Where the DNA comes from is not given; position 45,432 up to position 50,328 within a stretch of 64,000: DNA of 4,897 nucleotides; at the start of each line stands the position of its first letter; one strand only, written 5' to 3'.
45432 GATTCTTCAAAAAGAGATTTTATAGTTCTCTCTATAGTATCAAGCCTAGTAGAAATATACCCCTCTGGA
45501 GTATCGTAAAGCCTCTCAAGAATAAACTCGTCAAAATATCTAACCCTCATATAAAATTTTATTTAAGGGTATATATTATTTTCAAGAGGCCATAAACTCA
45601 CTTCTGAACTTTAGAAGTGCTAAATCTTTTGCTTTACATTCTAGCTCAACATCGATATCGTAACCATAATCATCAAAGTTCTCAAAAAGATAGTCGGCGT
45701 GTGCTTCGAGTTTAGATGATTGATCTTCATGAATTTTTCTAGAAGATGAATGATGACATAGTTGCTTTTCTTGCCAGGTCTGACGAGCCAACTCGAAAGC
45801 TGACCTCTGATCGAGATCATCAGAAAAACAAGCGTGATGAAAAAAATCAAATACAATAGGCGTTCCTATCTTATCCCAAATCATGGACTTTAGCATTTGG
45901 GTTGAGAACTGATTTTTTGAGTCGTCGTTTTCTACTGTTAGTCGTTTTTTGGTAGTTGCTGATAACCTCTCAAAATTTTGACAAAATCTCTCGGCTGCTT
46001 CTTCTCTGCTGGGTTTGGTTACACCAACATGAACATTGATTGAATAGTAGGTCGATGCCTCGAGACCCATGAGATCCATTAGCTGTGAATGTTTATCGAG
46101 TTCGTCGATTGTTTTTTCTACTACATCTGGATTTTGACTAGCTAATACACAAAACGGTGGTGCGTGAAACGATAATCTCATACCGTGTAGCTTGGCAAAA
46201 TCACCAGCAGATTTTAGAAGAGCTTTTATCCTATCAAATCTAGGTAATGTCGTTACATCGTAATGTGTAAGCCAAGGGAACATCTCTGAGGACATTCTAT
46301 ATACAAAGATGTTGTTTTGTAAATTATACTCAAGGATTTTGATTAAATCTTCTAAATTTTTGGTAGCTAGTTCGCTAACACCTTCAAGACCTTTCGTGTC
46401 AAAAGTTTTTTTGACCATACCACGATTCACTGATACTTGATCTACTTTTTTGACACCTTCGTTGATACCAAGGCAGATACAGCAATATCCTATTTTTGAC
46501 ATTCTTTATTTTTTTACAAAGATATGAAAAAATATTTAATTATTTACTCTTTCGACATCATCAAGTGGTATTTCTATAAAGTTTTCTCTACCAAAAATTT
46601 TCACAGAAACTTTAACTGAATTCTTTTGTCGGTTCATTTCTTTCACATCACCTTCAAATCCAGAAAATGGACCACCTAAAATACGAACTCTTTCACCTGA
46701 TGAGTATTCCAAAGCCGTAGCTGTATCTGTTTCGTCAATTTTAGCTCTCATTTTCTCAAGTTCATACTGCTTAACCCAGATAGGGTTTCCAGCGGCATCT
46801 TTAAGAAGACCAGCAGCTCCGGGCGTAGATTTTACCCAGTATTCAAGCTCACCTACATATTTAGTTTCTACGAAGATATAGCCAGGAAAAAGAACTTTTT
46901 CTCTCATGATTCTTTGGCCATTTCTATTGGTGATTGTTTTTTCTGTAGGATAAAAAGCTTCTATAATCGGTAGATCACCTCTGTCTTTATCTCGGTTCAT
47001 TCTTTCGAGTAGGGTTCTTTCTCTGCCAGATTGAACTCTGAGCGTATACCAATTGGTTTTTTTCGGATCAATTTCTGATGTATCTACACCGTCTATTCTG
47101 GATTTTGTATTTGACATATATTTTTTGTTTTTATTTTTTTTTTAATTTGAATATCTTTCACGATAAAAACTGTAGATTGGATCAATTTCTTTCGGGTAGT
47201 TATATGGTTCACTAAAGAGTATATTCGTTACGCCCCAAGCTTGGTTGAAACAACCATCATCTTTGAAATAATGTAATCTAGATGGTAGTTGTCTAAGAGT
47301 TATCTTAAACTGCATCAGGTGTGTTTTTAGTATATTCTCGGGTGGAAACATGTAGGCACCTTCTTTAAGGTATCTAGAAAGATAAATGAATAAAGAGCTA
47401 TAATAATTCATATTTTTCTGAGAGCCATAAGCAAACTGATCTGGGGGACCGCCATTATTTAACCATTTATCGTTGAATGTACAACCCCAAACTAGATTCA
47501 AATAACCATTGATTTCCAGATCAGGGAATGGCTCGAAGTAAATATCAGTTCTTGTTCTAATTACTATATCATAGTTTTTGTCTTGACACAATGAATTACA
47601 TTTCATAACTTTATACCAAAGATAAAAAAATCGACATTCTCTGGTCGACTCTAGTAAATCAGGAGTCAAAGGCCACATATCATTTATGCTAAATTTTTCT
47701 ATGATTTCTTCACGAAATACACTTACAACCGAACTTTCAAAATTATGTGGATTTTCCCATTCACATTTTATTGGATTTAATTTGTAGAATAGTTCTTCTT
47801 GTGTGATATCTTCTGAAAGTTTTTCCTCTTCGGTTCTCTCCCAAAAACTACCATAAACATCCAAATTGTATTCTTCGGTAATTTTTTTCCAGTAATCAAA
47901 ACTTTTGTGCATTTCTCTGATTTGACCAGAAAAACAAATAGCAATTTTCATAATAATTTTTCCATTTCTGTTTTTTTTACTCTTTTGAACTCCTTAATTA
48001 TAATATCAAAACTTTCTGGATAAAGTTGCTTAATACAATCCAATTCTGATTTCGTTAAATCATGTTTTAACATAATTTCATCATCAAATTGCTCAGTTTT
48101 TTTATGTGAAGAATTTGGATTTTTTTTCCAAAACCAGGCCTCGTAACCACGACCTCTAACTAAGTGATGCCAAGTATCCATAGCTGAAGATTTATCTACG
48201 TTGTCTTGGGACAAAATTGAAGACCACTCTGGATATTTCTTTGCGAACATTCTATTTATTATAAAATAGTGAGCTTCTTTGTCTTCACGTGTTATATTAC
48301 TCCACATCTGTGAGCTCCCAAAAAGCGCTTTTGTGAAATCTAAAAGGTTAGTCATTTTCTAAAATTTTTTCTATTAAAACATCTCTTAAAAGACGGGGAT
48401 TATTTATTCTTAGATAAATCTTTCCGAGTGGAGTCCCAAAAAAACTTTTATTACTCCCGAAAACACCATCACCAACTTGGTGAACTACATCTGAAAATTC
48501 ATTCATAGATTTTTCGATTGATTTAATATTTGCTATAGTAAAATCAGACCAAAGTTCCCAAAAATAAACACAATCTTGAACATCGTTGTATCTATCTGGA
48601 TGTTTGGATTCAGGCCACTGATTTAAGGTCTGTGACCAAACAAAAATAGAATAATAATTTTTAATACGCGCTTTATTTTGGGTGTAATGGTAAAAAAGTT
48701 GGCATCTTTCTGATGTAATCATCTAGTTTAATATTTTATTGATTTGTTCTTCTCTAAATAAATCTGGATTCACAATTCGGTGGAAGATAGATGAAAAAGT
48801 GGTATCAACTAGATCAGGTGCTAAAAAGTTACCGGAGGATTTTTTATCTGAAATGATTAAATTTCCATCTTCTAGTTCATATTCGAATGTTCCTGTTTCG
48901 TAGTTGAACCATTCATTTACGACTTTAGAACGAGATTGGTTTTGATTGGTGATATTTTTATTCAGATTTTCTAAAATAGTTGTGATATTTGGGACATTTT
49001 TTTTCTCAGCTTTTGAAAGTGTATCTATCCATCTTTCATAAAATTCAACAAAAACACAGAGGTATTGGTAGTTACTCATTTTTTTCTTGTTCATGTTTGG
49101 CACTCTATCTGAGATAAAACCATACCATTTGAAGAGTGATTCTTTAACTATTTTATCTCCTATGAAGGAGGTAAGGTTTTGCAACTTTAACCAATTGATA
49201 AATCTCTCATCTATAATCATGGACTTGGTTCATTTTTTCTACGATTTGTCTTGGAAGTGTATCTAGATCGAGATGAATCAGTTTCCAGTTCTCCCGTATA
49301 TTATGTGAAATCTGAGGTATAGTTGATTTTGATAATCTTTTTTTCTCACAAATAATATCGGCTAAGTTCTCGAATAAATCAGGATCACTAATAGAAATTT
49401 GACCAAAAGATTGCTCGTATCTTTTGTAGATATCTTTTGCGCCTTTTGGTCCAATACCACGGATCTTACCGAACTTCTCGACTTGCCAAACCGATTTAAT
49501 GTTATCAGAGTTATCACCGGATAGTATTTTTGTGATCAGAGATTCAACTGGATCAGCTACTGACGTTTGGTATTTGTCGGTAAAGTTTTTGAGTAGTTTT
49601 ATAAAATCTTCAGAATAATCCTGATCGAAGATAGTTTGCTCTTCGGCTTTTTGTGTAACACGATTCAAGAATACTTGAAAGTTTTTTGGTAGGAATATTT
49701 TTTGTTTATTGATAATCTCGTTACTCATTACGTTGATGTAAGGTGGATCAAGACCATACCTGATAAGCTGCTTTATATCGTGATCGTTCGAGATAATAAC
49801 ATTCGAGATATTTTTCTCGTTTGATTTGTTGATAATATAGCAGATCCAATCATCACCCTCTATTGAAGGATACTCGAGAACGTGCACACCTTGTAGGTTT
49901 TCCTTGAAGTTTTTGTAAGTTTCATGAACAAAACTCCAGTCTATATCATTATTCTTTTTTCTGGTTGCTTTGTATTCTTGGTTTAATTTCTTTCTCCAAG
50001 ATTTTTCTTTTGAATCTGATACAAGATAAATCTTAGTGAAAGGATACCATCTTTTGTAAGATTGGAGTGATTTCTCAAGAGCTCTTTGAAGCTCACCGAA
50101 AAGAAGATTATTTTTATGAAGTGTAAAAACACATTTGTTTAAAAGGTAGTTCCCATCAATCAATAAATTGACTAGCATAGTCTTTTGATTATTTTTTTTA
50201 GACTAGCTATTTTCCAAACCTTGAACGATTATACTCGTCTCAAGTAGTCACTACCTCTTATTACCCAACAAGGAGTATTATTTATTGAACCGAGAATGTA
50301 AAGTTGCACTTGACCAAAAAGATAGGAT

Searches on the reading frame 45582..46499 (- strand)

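Call 77: search_protein_families(library=pfam, proteins=[window:45582-46499:-], max_evalue=0.001)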
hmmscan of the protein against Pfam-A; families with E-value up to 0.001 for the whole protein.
window:45582-46499:- (305 aa): 2 families
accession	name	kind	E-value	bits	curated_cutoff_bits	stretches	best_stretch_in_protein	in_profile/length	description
PF03851.20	UvdE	-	5.6e-51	173.8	24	1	4-272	2-269/275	UV-endonuclease UvdE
PF01261.30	AP_endonuc_2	-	8.7e-08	32.6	31.1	1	92-249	27-182/249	Xylose isomerase-like TIM barrel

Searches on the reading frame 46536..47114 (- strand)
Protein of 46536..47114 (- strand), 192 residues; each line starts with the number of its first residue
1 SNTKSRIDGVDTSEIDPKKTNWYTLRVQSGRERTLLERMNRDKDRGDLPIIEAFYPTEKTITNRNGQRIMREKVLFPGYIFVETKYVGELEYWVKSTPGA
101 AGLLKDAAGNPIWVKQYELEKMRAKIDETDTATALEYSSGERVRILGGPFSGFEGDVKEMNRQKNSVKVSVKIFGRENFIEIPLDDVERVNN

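Call 77: search_protein_families(library=pfam, proteins=[window:46536-47114:-], max_evalue=0.001)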
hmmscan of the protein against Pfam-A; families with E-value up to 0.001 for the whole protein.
window:46536-47114:- (192 aa): 2 families
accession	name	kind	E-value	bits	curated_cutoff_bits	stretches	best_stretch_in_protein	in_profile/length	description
PF02357.24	NusG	-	2.5e-15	57.2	22.2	1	21-123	2-93/93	Transcription termination factor nusG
PF00467.35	KOW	-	8.9e-06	25.8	22.3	1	140-170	2-30/32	KOW motif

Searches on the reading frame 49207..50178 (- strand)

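Call 16: search_protein_families(library=phrogs, proteins=[window:49207-50178:-], max_evalue=0.001)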
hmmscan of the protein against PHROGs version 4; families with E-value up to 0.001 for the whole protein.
window:49207-50178:- (323 aa): 1 family
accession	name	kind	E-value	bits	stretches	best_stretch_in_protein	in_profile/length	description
phrog_107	-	DNA, RNA and nucleotide metabolism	1.8e-25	91.1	1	5-256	122-325/542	exonuclease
